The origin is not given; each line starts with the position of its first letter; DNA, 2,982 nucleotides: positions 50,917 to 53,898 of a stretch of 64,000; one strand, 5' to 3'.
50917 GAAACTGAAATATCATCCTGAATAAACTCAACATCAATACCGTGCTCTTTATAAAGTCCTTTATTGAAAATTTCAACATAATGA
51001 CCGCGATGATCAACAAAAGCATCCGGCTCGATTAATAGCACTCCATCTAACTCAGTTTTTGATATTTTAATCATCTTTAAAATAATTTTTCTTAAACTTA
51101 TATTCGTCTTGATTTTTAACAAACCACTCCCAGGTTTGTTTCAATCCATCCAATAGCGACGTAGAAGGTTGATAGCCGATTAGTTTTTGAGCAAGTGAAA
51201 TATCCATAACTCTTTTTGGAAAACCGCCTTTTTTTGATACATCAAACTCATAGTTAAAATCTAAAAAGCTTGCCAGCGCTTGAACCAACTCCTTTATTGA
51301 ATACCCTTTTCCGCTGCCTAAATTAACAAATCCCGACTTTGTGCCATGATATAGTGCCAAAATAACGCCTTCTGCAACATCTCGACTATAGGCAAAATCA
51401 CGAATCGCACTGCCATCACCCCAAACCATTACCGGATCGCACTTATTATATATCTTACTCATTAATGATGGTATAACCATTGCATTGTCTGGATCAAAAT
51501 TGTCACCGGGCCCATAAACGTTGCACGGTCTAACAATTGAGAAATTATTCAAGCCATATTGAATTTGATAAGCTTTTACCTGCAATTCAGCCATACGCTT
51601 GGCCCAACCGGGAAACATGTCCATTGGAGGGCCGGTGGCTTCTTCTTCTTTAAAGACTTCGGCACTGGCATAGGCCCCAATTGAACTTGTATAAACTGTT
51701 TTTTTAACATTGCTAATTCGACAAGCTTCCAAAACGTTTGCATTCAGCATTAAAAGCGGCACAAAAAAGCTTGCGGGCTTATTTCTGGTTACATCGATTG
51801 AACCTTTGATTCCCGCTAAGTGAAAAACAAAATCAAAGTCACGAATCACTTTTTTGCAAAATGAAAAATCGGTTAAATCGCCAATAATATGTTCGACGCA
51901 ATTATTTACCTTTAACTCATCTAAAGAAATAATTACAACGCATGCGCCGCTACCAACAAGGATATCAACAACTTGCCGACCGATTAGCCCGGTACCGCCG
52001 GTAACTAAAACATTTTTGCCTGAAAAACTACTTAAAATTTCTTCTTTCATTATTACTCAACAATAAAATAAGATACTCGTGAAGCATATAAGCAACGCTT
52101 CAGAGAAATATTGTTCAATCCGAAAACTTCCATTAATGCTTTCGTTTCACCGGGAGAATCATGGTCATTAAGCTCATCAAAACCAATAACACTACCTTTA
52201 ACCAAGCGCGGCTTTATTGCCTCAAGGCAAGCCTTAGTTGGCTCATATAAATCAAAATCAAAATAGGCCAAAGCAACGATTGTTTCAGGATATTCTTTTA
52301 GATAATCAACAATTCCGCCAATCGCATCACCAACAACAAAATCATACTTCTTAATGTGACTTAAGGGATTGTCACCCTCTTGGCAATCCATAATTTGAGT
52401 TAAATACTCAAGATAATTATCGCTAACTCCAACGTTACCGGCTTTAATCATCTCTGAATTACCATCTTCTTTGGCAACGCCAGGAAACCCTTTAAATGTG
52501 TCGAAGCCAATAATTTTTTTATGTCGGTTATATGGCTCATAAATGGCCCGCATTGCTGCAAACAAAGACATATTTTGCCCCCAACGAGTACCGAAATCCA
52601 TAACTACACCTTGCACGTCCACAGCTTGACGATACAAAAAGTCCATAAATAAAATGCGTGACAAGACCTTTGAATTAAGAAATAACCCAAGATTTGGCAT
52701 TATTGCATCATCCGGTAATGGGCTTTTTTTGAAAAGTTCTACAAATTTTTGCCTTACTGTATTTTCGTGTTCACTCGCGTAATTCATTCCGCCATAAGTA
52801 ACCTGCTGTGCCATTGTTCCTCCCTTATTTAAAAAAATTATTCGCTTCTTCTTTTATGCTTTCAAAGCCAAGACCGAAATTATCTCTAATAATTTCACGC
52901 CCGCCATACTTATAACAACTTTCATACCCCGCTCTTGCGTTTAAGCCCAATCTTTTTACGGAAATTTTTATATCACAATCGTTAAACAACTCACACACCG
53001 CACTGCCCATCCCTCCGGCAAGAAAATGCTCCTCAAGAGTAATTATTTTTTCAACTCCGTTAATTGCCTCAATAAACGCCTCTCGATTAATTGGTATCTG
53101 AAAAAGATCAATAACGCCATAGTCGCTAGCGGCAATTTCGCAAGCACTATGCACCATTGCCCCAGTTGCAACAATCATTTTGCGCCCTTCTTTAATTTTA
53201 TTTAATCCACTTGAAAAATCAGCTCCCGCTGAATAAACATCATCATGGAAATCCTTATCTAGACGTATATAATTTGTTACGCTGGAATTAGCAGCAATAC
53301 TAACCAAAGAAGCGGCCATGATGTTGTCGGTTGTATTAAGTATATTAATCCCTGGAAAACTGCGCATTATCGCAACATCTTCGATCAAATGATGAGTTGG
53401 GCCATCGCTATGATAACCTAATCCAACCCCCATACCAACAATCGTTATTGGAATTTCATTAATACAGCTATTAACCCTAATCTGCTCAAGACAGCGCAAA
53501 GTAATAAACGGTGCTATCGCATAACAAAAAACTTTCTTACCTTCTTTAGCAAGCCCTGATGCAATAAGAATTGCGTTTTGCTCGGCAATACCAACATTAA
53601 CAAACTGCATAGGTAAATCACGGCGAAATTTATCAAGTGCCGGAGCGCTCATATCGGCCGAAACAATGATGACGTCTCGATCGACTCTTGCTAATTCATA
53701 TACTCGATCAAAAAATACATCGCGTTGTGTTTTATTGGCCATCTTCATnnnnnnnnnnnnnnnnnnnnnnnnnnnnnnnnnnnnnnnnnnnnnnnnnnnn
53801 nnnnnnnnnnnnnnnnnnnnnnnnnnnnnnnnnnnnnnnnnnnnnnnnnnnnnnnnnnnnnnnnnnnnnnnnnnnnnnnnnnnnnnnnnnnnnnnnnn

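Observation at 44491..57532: Unusual 13-kb sugar-modification cluster with two TPP-dependent C2-transfer modules and a B12-radical-SAM enzyme, wedged inside a dap/lys operon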

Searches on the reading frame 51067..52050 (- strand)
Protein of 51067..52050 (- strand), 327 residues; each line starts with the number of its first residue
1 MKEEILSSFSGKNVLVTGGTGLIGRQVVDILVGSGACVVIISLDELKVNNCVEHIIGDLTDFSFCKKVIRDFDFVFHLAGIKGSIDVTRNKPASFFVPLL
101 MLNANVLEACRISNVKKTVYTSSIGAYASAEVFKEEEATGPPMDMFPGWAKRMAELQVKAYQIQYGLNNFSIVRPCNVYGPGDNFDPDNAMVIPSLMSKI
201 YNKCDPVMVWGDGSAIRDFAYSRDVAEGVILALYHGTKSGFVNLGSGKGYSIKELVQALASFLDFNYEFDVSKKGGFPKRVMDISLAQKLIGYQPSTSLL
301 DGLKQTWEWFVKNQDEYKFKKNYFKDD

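Call 3: search_protein_families(library=pfam, proteins=[window:51067-52050:-])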
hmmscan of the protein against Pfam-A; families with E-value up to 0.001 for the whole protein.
window:51067-52050:- (327 aa): 6 families
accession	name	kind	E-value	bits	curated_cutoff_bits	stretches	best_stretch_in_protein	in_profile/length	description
PF01370.27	Epimerase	-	6.3e-47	160.4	20.9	1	14-245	1-240/240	NAD dependent epimerase/dehydratase family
PF16363.11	GDP_Man_Dehyd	-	8.2e-26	91.7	27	1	15-269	1-272/332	GDP-mannose 4,6 dehydratase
PF01073.25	3Beta_HSD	-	2.6e-18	66.5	22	1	15-253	1-249/280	3-beta hydroxysteroid dehydrogenase/isomerase family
PF02719.21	Polysacc_synt_2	-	2e-11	44.1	20.2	1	14-266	1-250/293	Polysaccharide biosynthesis protein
PF13460.12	NAD_binding_10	-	1.7e-10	41.5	27.2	1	18-160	1-133/184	NAD(P)H-binding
PF00106.31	adh_short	-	0.0003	20.7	26.6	1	12-65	1-54/195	short chain dehydrogenase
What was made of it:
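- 51067..52050 (-): Extended SDR 'SDR_B', the best-conserved core protein, with an atypical active site (PGWAK where YxxxK is expected). PF01370 at 160 bits (call 3).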

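Call 5: search_protein_families(library=ncbifam, proteins=[window:51067-52050:-], max_evalue=0.01)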
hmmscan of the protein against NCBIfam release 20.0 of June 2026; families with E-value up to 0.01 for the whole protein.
window:51067-52050:- (327 aa): 68 families (the best 25 are shown)
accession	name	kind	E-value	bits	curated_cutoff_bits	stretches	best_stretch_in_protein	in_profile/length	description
NF047922.1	GDPFucSynFcl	equivalog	5e-43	147.7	500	1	11-316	2-307/308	GDP-L-fucose synthase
TIGR01179.1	galE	equivalog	1.3e-29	103.1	262.3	1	13-315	1-330/332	UDP-glucose 4-epimerase GalE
TIGR01181.1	dTDP_gluc_dehyt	equivalog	4e-27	95.1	365.1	1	14-317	2-318/321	dTDP-glucose 4,6-dehydratase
TIGR04180.1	EDH_00030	hypoth_equivalog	7.6e-27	94.1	475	1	14-279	1-272/297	NAD-dependent 4,6-dehydratase LegB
TIGR02197.1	heptose_epim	equivalog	2.3e-23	82.9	274.6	1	14-264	1-261/316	ADP-glyceromanno-heptose 6-epimerase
TIGR03466.1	HpnA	hypoth_equivalog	2.9e-18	65.8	367.65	1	13-264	2-247/327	hopanoid-associated sugar epimerase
NF011728.1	PRK15181.1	equivalog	1.2e-17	63.9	760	1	54-313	73-340/348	Vi polysaccharide biosynthesis UDP-N-acetylglucosaminuronic acid C-4 epimerase TviC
NF007956.0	PRK10675.1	subfamily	2.3e-17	63.2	394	1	13-317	2-336/338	UDP-glucose 4-epimerase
NF008360.0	PRK11150.1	equivalog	1.7e-14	53.8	452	1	14-262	2-253/310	ADP-glyceromanno-heptose 6-epimerase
NF042422.1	oxyalk_red_OleD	equivalog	5.4e-14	52.3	580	1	13-237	2-219/329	2-alkyl-3-oxoalkanoate reductase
NF042423.1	oxyalk_red_Shew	equivalog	2.2e-13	50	580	1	12-184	9-180/331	2-alkyl-3-oxoalkanoate reductase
NF052578.1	StrlDmthSdmBMthl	equivalog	2.4e-13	50.6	600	1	14-262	3-244/328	sterol demethylase protein SdmB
TIGR02622.1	CDP_4_6_dhtase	equivalog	1.2e-12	47.7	278.45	1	9-314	2-334/352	CDP-glucose 4,6-dehydratase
NF007490.0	PRK10084.1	subfamily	1.3e-09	37.5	649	1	151-315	171-339/361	dTDP-glucose 4,6-dehydratase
TIGR01777.1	yfcH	hypoth_equivalog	5.8e-09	35.9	207.35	1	14-133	1-122/292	TIGR01777 family oxidoreductase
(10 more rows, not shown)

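Call 31: search_solved_structures(query=window:51067-52050:-, max_evalue=1e-15)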
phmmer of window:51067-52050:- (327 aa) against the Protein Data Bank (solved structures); distinct sequences matched with E-value up to 1e-15: 68 (the best 60 are shown).
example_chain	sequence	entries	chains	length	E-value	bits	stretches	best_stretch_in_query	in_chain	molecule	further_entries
6dnt_A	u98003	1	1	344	2.5e-33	119.1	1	10-313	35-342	NAD-dependent epimerase/dehydratase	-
4zrm_A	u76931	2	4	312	7.9e-33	117.5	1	11-313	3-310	UDP-glucose 4-epimerase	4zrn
1e6u_A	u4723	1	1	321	5.9e-30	108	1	61-318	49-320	GDP-FUCOSE SYNTHETASE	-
1e7s_A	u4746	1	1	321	7e-30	107.8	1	13-318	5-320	GDP-FUCOSE SYNTHETASE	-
1e7r_A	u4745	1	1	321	9e-30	107.4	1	13-318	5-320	GDP-FUCOSE SYNTHETASE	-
1bsv_A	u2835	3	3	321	1.1e-29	107.1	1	13-318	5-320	PROTEIN (GDP-FUCOSE SYNTHETASE) | GDP-FUCOSE SYNTHETASE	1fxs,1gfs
1bws_A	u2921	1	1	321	3e-29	105.7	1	13-318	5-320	PROTEIN (GDP-4-KETO-6-DEOXY-D-MANNOSE EPIMERASE/REDUCTASE)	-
1e7q_A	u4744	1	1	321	3.1e-29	105.7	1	61-318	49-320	GDP-FUCOSE SYNTHETASE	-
7ll6_A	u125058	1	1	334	1.9e-28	103.1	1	6-308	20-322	GDP-L-fucose synthase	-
8du0_A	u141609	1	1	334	1.9e-28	103.1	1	6-308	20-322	GDP-L-fucose synthase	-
4bkp_A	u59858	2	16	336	1.2e-27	100.4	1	9-316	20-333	GDP-L-FUCOSE SYNTHASE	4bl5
4b8z_A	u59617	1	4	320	1.3e-27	100.3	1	9-316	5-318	GDP-L-FUCOSE SYNTHASE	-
4b8w_A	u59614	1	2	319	1.4e-27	100.2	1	9-316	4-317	GDP-L-FUCOSE SYNTHASE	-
4e5y_A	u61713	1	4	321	2.6e-27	99.3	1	13-316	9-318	GDP-L-fucose synthase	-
7ys8_A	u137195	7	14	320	9.8e-25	90.9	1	14-313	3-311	UDP-glucose 4-epimerase | UDP-glucose 4-epimerase along with EC 5.1.3.2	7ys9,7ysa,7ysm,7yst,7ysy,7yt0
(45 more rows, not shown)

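Call 56: search_solved_structures(query=window:51067-52050:-, max_evalue=1e-29, show_alignments=3)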
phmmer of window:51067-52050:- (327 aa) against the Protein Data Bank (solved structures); distinct sequences matched with E-value up to 1e-29: 5.
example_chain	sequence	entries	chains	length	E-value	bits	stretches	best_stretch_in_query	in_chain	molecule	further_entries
6dnt_A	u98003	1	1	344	2.5e-33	119.1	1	10-313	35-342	NAD-dependent epimerase/dehydratase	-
4zrm_A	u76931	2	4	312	7.9e-33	117.5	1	11-313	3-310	UDP-glucose 4-epimerase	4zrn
1e6u_A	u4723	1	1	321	5.9e-30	108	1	61-318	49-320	GDP-FUCOSE SYNTHETASE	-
1e7s_A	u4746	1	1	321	7e-30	107.8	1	13-318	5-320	GDP-FUCOSE SYNTHETASE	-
1e7r_A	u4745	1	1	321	9e-30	107.4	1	13-318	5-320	GDP-FUCOSE SYNTHETASE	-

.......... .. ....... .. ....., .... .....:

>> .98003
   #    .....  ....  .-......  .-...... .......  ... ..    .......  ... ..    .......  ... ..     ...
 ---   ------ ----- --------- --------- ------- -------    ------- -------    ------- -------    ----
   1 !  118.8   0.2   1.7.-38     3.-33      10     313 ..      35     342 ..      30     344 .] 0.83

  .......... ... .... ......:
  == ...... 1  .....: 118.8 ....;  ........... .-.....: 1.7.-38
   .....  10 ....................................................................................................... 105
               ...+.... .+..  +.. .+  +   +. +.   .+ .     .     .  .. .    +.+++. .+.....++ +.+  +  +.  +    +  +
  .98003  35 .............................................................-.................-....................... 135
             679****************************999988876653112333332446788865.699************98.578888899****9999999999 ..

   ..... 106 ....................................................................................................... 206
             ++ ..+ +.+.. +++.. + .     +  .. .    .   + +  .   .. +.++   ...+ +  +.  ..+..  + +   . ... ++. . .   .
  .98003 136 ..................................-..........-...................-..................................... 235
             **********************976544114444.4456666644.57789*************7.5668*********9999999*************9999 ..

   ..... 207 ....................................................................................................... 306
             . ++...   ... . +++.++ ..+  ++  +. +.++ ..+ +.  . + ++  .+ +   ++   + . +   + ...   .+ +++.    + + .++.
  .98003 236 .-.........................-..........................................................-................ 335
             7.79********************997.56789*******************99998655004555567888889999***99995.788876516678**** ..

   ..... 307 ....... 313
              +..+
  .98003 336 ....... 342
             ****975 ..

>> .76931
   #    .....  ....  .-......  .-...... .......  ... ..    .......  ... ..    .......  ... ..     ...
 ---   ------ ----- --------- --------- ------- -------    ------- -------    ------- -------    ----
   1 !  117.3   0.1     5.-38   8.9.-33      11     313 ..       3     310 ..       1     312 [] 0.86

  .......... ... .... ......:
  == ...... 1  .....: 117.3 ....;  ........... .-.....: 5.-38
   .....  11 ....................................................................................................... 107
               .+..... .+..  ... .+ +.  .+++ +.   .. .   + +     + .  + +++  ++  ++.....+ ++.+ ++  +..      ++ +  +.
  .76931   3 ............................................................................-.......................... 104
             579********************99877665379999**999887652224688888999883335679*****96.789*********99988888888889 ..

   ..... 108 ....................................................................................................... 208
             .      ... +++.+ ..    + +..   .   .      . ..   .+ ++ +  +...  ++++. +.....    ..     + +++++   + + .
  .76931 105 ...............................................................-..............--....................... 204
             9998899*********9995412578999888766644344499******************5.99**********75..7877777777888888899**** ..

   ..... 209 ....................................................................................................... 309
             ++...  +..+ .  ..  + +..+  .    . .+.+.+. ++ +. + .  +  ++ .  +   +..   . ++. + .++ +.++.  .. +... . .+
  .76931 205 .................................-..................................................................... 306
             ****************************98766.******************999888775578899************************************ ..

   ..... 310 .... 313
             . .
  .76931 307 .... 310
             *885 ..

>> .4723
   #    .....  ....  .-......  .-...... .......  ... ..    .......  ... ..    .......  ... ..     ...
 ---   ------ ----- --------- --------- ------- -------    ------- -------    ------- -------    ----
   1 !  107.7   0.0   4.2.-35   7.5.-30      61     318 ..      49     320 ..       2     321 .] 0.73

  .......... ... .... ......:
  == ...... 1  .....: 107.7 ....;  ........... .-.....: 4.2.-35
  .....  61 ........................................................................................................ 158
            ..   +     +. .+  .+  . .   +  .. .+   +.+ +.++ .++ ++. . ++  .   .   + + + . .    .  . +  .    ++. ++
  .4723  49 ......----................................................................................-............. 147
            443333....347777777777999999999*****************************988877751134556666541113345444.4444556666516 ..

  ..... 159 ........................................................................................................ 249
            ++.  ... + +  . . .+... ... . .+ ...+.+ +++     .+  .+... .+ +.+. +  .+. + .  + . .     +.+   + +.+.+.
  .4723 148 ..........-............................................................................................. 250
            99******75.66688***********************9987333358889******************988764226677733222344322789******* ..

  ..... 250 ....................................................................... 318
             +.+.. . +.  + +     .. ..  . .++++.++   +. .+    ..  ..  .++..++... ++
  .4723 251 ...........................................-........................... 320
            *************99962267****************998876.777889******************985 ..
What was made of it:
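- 51067..52050 (-): Alignments to PDB SDRs place Pro or Gly at the catalytic Tyr position (call 56).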

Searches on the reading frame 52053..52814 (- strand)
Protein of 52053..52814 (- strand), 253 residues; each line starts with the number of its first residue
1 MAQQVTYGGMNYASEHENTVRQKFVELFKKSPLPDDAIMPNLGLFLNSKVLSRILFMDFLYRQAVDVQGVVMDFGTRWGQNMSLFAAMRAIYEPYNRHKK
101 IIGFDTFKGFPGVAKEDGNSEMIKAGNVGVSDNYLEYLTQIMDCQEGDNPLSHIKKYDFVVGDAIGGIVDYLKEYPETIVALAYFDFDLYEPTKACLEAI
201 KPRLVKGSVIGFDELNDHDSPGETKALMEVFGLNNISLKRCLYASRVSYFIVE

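Call 3: search_protein_families(library=pfam, proteins=[window:52053-52814:-])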
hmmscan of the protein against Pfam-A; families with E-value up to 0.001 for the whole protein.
window:52053-52814:- (253 aa): 0 families

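Call 5: search_protein_families(library=ncbifam, proteins=[window:52053-52814:-], max_evalue=0.01)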
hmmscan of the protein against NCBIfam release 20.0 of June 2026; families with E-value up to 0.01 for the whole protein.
window:52053-52814:- (253 aa): 0 families

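Call 14: search_protein_families(library=pfam, proteins=[window:52053-52814:-], max_evalue=10)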
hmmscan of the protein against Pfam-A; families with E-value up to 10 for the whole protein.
window:52053-52814:- (253 aa): 2 families
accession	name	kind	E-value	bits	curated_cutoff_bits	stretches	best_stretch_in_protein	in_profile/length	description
PF13578.12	Methyltransf_24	-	0.0012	20.1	26.3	1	96-214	21-104/105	Methyltransferase domain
PF05711.17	TylF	-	0.0037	17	23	1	67-217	91-231/264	Macrocin-O-methyltransferase (TylF)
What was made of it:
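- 52053..52814 (-): CalS11/TylF-type nucleotide-sugar O-methyltransferase. The TylF Pfam model reaches only E 0.004 (call 14).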

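Call 15: search_solved_structures(query=window:52053-52814:-, max_evalue=1)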
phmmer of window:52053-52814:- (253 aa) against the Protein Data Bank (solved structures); distinct sequences matched with E-value up to 1: 3.
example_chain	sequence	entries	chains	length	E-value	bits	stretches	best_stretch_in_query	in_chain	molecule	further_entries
4gf5_A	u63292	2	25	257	2.2e-59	204.3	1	14-239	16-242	CalS11 | TDP-rhamnose 3'-O-methyltransferase (CalS11)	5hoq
3tos_A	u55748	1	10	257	2.2e-59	204.3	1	14-239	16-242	CalS11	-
3wg6_A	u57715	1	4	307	0.77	12.5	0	90-175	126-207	Conjugated polyketone reductase C1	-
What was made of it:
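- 52053..52814 (-): PDB 4gf5/3tos (CalS11, TDP-rhamnose 3'-O-methyltransferase) at E 2e-59 (call 15).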

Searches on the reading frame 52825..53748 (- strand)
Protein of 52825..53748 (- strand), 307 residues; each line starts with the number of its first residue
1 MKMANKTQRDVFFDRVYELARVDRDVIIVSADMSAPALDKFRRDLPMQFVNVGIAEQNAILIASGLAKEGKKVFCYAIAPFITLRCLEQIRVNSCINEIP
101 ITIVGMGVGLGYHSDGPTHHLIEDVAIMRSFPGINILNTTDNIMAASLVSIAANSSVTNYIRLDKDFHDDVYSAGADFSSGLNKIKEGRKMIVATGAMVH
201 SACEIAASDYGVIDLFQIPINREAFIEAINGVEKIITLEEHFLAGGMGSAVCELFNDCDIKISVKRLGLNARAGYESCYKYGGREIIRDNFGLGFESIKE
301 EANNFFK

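Call 3: search_protein_families(library=pfam, proteins=[window:52825-53748:-])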
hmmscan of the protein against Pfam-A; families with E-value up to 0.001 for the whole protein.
window:52825-53748:- (307 aa): 2 families
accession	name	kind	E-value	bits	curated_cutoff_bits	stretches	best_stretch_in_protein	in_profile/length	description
PF02779.29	Transket_pyr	-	2.9e-24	86.1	27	1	9-163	6-167/174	Transketolase, pyrimidine binding domain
PF02780.25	Transketolase_C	-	9.1e-09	35.7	25.9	1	191-270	13-102/124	Transketolase, C-terminal domain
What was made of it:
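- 52825..53748 (-): Split transketolase, C-terminal (Pyr plus C domain) subunit. Transket_pyr at 86 bits and Transketolase_C at 36 bits (call 3).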

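Call 5: search_protein_families(library=ncbifam, proteins=[window:52825-53748:-], max_evalue=0.01)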
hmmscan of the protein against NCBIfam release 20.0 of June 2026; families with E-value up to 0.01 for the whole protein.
window:52825-53748:- (307 aa): 9 families
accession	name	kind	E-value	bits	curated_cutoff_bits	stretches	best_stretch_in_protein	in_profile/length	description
NF004559.0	PRK05899.2-5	equivalog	1.5e-40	139.1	488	1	5-275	317-599/627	transketolase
TIGR00204.1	dxs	equivalog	7.7e-31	107.3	465.95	1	5-301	309-610/616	1-deoxy-D-xylulose-5-phosphate synthase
NF003933.0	PRK05444.2-2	equivalog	7e-30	104.1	395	1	18-306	305-605/606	1-deoxy-D-xylulose-5-phosphate synthase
NF008968.0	PRK12315.1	subfamily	7e-24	84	510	1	4-263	277-545/582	1-deoxy-D-xylulose-5-phosphate synthase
NF004556.0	PRK05899.2-2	equivalog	3e-19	68.8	575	1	8-303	324-635/639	transketolase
NF004558.0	PRK05899.2-4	equivalog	1.4e-05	23.7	788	1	41-207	385-555/651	transketolase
TIGR00232.1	tktlase_bact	equivalog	1.5e-05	23.6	682.25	1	18-155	361-503/654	transketolase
NF006664.0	PRK09206.1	equivalog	0.0043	15.6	686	1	126-203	386-461/470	pyruvate kinase PykF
NF006667.0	PRK09212.1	subfamily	0.0076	15.2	321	0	208-256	228-277/327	pyruvate dehydrogenase complex E1 component subunit beta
